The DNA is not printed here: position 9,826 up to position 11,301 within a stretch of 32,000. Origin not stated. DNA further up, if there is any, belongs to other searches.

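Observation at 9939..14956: Self-contained four-gene complex-I / group-4-hydrogenase-like module with only the universal core subunits (Ehr-like, further reduced)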

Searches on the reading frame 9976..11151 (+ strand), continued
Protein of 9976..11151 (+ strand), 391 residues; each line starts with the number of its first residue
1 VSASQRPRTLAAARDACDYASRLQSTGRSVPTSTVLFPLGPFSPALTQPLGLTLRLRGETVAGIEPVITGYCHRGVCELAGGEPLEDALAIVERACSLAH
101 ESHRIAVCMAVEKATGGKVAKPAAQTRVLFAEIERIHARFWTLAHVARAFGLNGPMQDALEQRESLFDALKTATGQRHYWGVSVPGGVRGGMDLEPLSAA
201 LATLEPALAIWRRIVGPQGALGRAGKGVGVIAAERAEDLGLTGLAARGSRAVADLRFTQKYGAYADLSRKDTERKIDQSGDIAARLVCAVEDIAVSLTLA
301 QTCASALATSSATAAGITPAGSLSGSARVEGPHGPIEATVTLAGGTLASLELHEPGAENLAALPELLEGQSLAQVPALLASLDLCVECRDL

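Call 27: search_solved_structures(query=A1, max_evalue=0.00001, show_alignments=4)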
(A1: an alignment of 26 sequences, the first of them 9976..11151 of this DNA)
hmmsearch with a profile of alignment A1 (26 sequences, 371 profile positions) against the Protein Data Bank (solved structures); distinct sequences matched with E-value up to 0.00001: 87 (the best 60 are shown).
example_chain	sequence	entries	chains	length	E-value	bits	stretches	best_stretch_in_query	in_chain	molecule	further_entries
6cfw_L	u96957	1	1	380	2.9e-49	171.4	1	11-371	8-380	Membrane-bound hydrogenase subunit alpha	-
7z0s_E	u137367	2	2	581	3.2e-46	161.3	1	12-371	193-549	Formate hydrogenlyase subunit 5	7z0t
8qby_D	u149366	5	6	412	6.5e-46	160.3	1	8-365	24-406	NADH-quinone oxidoreductase subunit D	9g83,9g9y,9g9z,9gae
8bpx_D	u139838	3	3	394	7.8e-46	160.1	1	3-363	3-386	NADH dehydrogenase [ubiquinone] iron-sulfur protein 2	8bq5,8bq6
8ba0_D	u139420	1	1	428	9.5e-46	159.8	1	6-364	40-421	Complex I-49kD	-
8b9z_D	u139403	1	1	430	9.6e-46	159.8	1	6-364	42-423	Complex I-49kD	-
8esw_S2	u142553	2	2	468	1.3e-45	159.3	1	6-364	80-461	Complex I-49kD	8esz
7a23_G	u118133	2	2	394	1.8e-45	158.9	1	3-363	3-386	Nad7m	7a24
7aqr_D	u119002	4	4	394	2.1e-45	158.7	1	3-363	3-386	NADH dehydrogenase subunit 7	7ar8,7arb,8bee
8e73_S2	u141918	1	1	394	7.7e-45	156.8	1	7-363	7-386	NDUS2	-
6g2j_D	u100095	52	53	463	1.2e-44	156.2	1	4-363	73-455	NADH dehydrogenase [ubiquinone] iron-sulfur protein 2, mitochondrial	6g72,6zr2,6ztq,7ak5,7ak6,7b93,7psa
7ar7_D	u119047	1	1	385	1.3e-44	156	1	13-363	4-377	NADH dehydrogenase [ubiquinone] iron-sulfur protein 2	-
5lnk_4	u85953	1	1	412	5.7e-44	153.9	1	6-364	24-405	Mitochondrial complex I, 49 kDa subunit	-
6q9b_S2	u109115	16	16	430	6.7e-44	153.7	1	6-364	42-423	NADH:ubiquinone oxidoreductase core subunit S2,NADH:ubiquinone oxidoreductase core subunit | NDUFS2 | NDUFB11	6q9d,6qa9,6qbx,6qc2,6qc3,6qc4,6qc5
7v2c_Q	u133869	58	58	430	7.6e-44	153.5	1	6-364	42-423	NADH dehydrogenase [ubiquinone] iron-sulfur protein 2, mitochondrial | Complex I-49kD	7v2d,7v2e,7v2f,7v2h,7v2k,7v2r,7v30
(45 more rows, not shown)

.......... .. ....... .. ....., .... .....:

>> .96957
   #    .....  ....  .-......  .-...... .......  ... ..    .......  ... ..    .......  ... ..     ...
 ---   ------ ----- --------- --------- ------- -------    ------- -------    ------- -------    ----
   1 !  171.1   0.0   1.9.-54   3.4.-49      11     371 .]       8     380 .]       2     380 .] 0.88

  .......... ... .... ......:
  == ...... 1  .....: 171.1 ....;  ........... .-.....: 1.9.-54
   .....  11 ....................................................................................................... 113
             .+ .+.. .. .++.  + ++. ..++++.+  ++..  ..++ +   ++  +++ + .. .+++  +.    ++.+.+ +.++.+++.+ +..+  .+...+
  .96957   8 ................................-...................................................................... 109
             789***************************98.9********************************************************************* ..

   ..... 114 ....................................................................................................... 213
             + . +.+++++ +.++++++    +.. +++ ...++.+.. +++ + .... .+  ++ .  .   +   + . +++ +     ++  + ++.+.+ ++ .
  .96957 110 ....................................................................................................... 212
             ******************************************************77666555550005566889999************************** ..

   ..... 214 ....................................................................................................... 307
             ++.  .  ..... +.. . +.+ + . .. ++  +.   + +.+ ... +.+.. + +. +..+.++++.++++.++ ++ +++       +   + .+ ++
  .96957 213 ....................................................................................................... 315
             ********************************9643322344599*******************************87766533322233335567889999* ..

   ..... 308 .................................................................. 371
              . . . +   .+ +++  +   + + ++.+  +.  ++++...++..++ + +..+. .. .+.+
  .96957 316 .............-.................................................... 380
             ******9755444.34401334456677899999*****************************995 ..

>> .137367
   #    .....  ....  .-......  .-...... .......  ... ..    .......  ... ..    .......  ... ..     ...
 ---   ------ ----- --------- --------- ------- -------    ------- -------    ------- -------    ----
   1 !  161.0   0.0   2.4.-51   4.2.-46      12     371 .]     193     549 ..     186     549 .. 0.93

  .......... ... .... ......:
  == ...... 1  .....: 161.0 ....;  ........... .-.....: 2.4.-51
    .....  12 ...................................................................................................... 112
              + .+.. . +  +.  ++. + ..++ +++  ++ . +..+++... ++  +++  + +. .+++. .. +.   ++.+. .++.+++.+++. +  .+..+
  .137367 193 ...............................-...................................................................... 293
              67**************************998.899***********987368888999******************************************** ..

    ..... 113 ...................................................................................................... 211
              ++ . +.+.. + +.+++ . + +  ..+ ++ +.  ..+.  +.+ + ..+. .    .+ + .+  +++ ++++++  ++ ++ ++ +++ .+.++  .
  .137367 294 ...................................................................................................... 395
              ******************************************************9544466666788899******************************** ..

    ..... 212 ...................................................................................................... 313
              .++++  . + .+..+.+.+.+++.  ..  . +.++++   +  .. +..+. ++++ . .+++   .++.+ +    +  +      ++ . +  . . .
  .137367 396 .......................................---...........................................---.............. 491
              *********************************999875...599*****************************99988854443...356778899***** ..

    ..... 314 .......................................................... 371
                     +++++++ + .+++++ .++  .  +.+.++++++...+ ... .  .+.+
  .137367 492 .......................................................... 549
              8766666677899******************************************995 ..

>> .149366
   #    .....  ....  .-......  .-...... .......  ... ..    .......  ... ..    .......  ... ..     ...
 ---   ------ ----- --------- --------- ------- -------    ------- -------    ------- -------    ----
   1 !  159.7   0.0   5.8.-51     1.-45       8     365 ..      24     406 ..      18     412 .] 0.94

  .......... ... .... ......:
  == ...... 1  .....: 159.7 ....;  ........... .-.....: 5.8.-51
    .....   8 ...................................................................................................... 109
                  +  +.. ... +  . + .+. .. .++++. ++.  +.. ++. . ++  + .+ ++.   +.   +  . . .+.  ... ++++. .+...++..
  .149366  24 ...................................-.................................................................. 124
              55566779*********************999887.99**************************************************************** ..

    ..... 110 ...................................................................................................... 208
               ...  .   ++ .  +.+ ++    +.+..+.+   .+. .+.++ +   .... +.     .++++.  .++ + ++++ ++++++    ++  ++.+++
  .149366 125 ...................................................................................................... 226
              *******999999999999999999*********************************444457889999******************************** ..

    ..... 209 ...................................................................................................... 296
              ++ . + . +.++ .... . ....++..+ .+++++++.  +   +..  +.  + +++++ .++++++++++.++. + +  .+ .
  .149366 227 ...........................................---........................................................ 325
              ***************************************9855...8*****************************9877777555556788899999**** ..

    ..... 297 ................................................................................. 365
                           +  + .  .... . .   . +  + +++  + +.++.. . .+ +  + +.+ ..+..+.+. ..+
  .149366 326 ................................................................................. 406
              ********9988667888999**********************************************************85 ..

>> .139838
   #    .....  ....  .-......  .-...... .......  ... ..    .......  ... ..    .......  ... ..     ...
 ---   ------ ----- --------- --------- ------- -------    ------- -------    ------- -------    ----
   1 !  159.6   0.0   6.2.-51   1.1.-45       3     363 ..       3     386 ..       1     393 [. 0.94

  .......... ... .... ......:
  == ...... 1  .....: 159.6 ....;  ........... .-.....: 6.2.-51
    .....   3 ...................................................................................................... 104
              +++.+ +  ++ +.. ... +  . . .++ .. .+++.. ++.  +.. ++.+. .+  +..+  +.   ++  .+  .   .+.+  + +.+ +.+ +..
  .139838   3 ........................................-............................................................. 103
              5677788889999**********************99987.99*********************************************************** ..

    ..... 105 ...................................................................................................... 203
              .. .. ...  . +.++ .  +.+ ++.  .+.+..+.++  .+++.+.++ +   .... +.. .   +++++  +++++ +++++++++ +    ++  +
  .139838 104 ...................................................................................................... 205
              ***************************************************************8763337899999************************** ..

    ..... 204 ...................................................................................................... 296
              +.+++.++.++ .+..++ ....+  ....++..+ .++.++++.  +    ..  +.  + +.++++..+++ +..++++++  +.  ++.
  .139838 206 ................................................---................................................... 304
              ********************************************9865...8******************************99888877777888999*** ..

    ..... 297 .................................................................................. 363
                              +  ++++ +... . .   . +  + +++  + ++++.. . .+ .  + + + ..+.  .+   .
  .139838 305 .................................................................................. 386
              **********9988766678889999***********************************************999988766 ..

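Call 57: find_homologous_proteins(query=P0100, max_evalue=1e-10)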
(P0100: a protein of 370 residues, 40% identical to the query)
Query P0100 (370 aa): 69 proteins with E <= 1e-10 among 8000 candidates.
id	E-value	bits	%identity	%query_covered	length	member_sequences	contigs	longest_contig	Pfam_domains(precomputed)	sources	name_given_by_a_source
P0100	1.3e-239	813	100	100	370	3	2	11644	PF00374.25,PF00346.25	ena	-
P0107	2.1e-184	631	76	100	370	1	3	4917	PF00374.25,PF00346.25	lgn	-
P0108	9.1e-166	570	71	100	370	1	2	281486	PF00374.25,PF00346.25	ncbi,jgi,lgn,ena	jgi:Ni,Fe-hydrogenase III large subunit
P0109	9.7e-156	537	66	100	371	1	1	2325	PF00374.25,PF00346.25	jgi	jgi:ech hydrogenase subunit E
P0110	3.1e-155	535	65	100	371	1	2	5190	PF00374.25,PF00346.25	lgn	-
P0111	1.2e-153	530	66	100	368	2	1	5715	PF00374.25,PF00346.25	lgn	-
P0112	4.0e-151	522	64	100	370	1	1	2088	PF00374.25,PF00346.25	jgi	jgi:Ni,Fe-hydrogenase III large subunit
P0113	1.1e-149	517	64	100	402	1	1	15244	PF00374.25,PF00346.25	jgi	jgi:Ni,Fe-hydrogenase III large subunit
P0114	3.2e-148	512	64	100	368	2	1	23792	PF00374.25,PF00346.25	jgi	jgi:ech hydrogenase subunit E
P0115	6.5e-148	511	63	100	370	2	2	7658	PF00374.25,PF00346.25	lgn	-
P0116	7.8e-142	491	58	100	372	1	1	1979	PF00374.25,PF00346.25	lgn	-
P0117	9.9e-140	484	61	100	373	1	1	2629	PF00346.25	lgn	-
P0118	5.0e-139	482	62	100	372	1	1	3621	PF00374.25,PF00346.25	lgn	-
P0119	4.8e-138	479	60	100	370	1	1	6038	PF00374.25,PF00346.25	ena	-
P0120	2.2e-137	476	61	100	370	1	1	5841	PF00346.25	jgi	jgi:Ni,Fe-hydrogenase III large subunit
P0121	2.5e-137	476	60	100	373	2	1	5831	PF00374.25,PF00346.25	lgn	-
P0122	7.3e-134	465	58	100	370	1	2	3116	PF00346.25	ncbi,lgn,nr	ncbi:MAG: hypothetical protein H0X24_22165 [Ktedonobacterales bacterium]|nr:hypothetical protein [Kt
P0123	3.4e-133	463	59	100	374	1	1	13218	PF00374.25,PF00346.25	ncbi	-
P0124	7.2e-133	462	58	100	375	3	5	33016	PF00374.25,PF00346.25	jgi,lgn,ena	-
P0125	2.4e-132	460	57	99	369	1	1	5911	PF00374.25,PF00346.25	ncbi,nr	ncbi:MAG TPA: nickel-dependent hydrogenase large subunit, partial [Ktedonobacterales bacterium]|nr:n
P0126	3.6e-131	456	59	100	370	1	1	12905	PF00346.25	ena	-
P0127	6.4e-131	455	55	100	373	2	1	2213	PF00346.25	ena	-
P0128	1.5e-130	454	59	100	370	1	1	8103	PF00346.25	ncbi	-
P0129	6.7e-126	439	57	100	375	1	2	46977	PF00374.25,PF00346.25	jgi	jgi:Ni,Fe-hydrogenase III large subunit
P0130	5.0e-125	436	56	100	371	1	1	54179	PF00374.25,PF00346.25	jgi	jgi:Ni,Fe-hydrogenase III large subunit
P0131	4.8e-123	429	56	100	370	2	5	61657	PF00346.25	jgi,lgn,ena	-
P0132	5.0e-122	426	57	95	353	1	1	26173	PF00346.25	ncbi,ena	-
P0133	3.6e-118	413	51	100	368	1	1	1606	PF00346.25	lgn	-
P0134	2.2e-115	404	52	100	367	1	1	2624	PF00374.25,PF00346.25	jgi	jgi:Ni,Fe-hydrogenase III large subunit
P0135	3.8e-113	397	50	100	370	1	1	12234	PF00374.25,PF00346.25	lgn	-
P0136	1.5e-110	388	53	100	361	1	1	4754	PF00374.25,PF00346.25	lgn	-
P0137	9.8e-108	379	59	78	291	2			PF00374.25,PF00346.25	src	-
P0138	7.9e-100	353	46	100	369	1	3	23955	PF00374.25,PF00346.25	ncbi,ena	-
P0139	4.5e-94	334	46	100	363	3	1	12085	PF00346.25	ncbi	-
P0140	1.3e-78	283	42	100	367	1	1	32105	PF00346.25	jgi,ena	jgi:Ni,Fe-hydrogenase III large subunit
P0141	5.1e-73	265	42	100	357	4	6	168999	PF00346.25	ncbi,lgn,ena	-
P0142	9.1e-72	261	41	100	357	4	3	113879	PF00346.25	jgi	jgi:ech hydrogenase subunit E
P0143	2.3e-71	259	41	100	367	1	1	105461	PF00374.25,PF00346.25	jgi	jgi:Ni,Fe-hydrogenase III large subunit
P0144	5.5e-71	258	41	99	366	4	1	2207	PF00374.25,PF00346.25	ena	-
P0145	1.6e-69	253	40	100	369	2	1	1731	PF00374.25,PF00346.25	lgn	-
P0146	3.1e-69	252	40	99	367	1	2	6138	PF00346.25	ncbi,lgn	-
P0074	2.6e-54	203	38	100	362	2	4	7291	PF00346.25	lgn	-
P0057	4.5e-50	189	34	99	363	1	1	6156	PF00346.25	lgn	-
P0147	1.8e-49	187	40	85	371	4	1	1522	PF00346.25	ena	-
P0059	4.3e-49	186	35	99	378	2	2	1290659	PF00374.25,PF00346.25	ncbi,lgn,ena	-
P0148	1.8e-47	181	36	99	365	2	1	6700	PF00346.25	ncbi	-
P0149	3.3e-44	170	36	100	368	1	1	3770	PF00346.25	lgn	-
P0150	1.4e-31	128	29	100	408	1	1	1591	PF00374.25,PF00346.25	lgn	-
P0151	3.1e-27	114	28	99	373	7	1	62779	PF00346.25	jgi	jgi:NADH-quinone oxidoreductase subunit D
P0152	1.0e-24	106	27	100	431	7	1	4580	PF00346.25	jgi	jgi:NADH-quinone oxidoreductase subunit D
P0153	6.2e-24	103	30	99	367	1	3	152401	PF00346.25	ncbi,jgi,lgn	-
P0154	6.7e-23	100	33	73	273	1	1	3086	PF00346.25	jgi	jgi:NADH:ubiquinone oxidoreductase subunit D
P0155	8.4e-23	100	26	100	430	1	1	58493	PF00346.25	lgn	-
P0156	6.6e-22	97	27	100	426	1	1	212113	PF00346.25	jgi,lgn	-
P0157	1.3e-21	96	30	77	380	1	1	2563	PF00346.25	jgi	-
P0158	9.5e-21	93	27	99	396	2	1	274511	PF00346.25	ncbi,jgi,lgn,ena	jgi:NADH:ubiquinone oxidoreductase subunit D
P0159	1.4e-20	92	27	100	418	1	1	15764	PF00346.25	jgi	jgi:NADH-quinone oxidoreductase subunit D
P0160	2.2e-20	92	29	99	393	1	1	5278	PF00374.25,PF00346.25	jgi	jgi:Ni,Fe-hydrogenase III large subunit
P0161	1.8e-19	89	29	99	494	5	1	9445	PF00346.25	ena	-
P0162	8.7e-19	86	28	99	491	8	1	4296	PF00346.25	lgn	-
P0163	8.5e-17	80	27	75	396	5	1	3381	PF00346.25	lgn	-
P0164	1.9e-16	79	24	100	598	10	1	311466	PF00329.26,PF00346.25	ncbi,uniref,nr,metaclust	ncbi:NADH-quinone oxidoreductase subunit C/D [Solimonas soli]|uniref:NADH-quinone oxidoreductase sub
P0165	8.2e-16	77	26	99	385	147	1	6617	PF00346.25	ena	-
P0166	1.3e-15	76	27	78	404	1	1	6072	PF00346.25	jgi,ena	jgi:NADH-quinone oxidoreductase subunit D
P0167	2.0e-15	75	27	75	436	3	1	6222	PF00346.25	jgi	jgi:NADH-quinone oxidoreductase subunit D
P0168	3.4e-15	75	26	81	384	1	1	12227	PF00346.25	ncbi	-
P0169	3.1e-14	71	27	75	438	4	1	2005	PF00346.25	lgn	-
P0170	4.4e-13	68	27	75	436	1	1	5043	PF00346.25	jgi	jgi:NADH-quinone oxidoreductase subunit D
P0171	4.0e-12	64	24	75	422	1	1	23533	PF00346.25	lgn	-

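Call 58: find_encoding_contigs(protein=P0108, flank=10000, max_places=1)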
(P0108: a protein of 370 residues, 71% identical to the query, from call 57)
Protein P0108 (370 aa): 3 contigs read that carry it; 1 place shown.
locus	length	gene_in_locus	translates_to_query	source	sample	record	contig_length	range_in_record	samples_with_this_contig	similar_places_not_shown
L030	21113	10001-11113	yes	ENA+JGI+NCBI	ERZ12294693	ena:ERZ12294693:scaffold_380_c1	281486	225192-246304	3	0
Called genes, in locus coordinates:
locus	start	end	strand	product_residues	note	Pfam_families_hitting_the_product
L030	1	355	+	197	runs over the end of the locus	PF02796:HTH_7 (weak), PF00440:TetR_N, PF16859:TetR_C_11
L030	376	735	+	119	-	PF14079:DUF4260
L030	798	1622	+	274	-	PF00106:adh_short, PF01370:Epimerase (weak), PF05368:NmrA (weak), PF08659:KR, PF13561:adh_short_C2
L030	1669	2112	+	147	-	-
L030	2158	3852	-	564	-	-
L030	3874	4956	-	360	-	PF00892:EamA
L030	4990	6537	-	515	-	PF00004:AAA, PF07728:AAA_5 (weak), PF07724:AAA_2, PF00004:AAA (weak)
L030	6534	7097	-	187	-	PF00227:Proteasome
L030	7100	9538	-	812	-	PF01751:Toprim, PF01131:Topoisom_bac, PF01396:Zn_ribbon_Top1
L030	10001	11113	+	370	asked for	PF00374:NiFeSe_Hases, PF00346:Complex1_49kDa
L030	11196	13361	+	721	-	PF00361:Proton_antipo_M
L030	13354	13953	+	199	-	PF01058:Oxidored_q6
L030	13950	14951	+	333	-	PF00146:NADHdh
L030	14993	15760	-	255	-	PF09335:VTT_dom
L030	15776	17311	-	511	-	PF09594:GT87, PF13231:PMT_2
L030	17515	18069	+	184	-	PF00499:Oxidored_q3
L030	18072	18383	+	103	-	PF00420:Oxidored_q2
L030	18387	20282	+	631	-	PF00662:Proton_antipo_N, PF00361:Proton_antipo_M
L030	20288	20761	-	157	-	-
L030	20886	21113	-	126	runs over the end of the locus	PF00072:Response_reg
